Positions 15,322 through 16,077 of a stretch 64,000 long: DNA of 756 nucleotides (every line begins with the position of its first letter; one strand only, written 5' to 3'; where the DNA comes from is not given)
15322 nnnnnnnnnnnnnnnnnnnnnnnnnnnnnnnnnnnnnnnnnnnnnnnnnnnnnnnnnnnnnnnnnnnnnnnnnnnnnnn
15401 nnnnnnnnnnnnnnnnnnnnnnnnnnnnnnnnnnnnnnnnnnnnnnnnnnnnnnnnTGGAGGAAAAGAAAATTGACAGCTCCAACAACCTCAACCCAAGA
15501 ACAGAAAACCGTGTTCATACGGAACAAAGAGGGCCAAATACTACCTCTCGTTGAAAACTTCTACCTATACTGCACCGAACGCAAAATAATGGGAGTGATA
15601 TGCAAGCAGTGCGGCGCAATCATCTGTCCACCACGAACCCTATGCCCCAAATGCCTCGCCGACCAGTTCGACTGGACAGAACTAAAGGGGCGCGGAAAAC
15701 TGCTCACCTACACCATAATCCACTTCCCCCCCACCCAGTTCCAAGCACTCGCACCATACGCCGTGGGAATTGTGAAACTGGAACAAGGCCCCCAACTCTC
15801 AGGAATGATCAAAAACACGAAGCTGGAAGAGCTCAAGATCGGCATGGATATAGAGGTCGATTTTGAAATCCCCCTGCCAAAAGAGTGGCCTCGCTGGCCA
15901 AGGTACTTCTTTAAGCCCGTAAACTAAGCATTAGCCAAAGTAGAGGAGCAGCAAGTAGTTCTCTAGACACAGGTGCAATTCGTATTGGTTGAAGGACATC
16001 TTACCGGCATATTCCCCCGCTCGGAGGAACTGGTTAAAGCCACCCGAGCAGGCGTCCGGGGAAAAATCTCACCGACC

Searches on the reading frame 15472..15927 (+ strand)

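Call 49: search_protein_families(library=pfam, proteins=[window:15472-15927:+], max_evalue=0.1)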
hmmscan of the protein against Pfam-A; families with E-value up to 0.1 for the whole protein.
window:15472-15927:+ (151 aa): 4 families
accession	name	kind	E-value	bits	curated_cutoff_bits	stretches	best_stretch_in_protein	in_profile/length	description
PF01796.24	OB_ChsH2_C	-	1.6e-18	66.8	27.1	1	68-132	1-65/65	ChsH2, C-terminal OB-fold domain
PF12172.15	zf-ChsH2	-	9.9e-08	32.1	23.2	1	35-67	5-37/37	ChsH2, rubredoxin-like zinc ribbon domain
PF04981.18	NMD3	-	0.012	15.6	24.9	1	44-74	1-32/243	NMD3 family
PF06221.18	zf-C2HC5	-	0.042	14.3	25.8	1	43-64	19-43/54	Putative zinc finger motif, C2HC5-type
